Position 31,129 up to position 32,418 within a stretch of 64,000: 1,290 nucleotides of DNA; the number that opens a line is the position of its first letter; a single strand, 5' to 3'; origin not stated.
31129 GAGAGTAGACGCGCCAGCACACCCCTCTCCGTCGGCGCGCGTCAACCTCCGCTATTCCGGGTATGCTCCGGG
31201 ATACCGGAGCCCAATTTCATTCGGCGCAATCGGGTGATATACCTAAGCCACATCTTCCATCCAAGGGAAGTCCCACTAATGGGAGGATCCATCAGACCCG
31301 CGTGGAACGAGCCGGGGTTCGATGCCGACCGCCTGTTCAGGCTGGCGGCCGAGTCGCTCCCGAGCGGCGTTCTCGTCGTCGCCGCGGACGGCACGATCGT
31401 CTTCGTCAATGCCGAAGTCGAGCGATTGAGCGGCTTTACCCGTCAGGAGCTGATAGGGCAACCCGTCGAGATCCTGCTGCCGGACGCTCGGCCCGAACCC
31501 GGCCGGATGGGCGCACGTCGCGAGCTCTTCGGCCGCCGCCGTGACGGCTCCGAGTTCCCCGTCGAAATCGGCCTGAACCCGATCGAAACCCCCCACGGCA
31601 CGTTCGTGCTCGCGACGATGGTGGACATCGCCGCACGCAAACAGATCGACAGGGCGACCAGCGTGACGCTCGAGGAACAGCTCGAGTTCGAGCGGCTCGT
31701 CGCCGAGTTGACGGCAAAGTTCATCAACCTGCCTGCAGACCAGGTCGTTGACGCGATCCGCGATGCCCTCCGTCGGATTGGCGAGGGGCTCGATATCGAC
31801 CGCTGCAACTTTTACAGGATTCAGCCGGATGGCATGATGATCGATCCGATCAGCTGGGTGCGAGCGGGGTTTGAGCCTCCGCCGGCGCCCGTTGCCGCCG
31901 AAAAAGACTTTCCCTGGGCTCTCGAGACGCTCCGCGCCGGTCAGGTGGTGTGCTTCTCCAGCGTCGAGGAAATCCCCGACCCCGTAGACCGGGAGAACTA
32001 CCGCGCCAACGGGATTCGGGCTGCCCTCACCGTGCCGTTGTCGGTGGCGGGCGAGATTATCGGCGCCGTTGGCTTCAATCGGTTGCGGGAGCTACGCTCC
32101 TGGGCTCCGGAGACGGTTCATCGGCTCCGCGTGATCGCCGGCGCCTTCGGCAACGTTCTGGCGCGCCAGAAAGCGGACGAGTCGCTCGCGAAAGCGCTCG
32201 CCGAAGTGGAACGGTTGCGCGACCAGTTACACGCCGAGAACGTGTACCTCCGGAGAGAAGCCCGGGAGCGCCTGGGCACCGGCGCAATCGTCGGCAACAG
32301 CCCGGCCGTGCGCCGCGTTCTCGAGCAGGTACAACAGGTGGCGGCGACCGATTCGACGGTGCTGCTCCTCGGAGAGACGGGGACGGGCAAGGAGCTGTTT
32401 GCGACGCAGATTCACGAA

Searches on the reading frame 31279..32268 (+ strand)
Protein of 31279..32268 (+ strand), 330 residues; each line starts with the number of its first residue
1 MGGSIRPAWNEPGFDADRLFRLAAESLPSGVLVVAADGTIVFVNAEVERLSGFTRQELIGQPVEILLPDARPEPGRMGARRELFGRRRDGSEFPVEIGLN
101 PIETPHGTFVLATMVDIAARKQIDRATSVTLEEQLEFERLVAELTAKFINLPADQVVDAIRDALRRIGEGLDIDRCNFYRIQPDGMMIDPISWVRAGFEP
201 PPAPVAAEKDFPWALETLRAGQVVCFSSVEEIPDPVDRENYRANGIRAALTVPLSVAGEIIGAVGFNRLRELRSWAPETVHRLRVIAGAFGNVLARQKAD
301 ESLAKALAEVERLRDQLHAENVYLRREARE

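Call 58: find_related_loci(query=window:31279-32268:+, collection=genome_contigs, flank=3000)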
Query window:31279-32268:+ (330 aa) in genome_contigs; peptide patterns used: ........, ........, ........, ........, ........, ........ (x = any residue, [..] = any of these).
600 stretches matched a pattern (row limit reached: there are more); 511 encode a relative of the query (tblastn E <= 1e-3); the best 80 are kept; 80 distinct loci.
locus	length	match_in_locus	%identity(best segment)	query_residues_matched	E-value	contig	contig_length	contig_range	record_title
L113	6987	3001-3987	53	12-330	1e-104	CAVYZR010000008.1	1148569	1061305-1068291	MAG: uncultured Acidobacteriota bacterium isolate MFD02242.bin.1.228 genome assembly, contig: contig_654, whole genome s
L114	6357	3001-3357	54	20-124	1e-32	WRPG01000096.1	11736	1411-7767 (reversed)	MAG: Limisphaerales bacterium isolate X3_MaxBin.016 scaffold_2169, whole genome shotgun sequence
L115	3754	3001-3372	52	12-121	1e-32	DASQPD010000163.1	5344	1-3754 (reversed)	MAG TPA_asm: Pyrinomonadaceae bacterium isolate SMAG_U10820 k141_383969, whole genome shotgun sequence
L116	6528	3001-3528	40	20-196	2e-32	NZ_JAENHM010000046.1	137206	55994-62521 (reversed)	Azospirillum endophyticum strain YIM B02556 GCM70020048_46, whole genome shotgun sequence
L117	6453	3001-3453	48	16-150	2e-32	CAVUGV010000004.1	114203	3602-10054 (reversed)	MAG: uncultured Verrucomicrobiae bacterium isolate MFD02159.bin.2.108 genome assembly, contig: contig_10269, whole genom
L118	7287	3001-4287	43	16-187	4e-32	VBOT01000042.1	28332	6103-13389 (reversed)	MAG: Candidatus Eisenbacteria bacterium isolate WS_3 14_1009_16_30cm_scaffold_13393, whole genome shotgun sequence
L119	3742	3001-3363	52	16-122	1e-31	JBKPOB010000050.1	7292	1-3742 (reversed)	MAG: Verrucomicrobiota bacterium isolate GS_HAYS_MAG_00025 GS_HAYS_000000833324, whole genome shotgun sequence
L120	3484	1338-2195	43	20-178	2e-31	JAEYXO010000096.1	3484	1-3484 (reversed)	MAG: Proteobacteria bacterium isolate OH_CBlB_315 k127_2872636, whole genome shotgun sequence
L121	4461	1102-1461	52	16-121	2e-31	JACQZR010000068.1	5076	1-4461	MAG: Acidobacteria bacterium isolate NC_groundwater_1572_Pr3_B-0.1um_61_18 SR-2_scaffold_141_506220, whole genome shotgu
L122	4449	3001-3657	37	10-189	1e-30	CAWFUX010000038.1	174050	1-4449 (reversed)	MAG: uncultured delta proteobacterium isolate MFD09286.bin.2.92 genome assembly, contig: contig_50514, whole genome shot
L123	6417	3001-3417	47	20-147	4e-30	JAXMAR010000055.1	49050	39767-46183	MAG: Gemmataceae bacterium isolate STL-PLA15 C1.191.fa-55, whole genome shotgun sequence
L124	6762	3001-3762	48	15-126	4e-30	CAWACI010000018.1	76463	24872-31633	MAG: uncultured proteobacterium isolate MFD09495.bin.1.135 genome assembly, contig: contig_874, whole genome shotgun seq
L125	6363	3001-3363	49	16-122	3e-29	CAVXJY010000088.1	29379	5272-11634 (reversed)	MAG: Bryobacterales bacterium isolate MFD03044.bin.1.146 genome assembly, contig: contig_719, whole genome shotgun seque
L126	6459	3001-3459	46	15-150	3e-29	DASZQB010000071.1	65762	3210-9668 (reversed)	MAG TPA_asm: Verrucomicrobiales bacterium isolate SMAG_U5986 k141_170785, whole genome shotgun sequence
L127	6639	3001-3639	35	5-191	4e-29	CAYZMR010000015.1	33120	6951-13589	MAG TPA_asm: uncultured Hyphomicrobiales bacterium isolate binchicken_co54_101 genome assembly, contig: NODE_2240_length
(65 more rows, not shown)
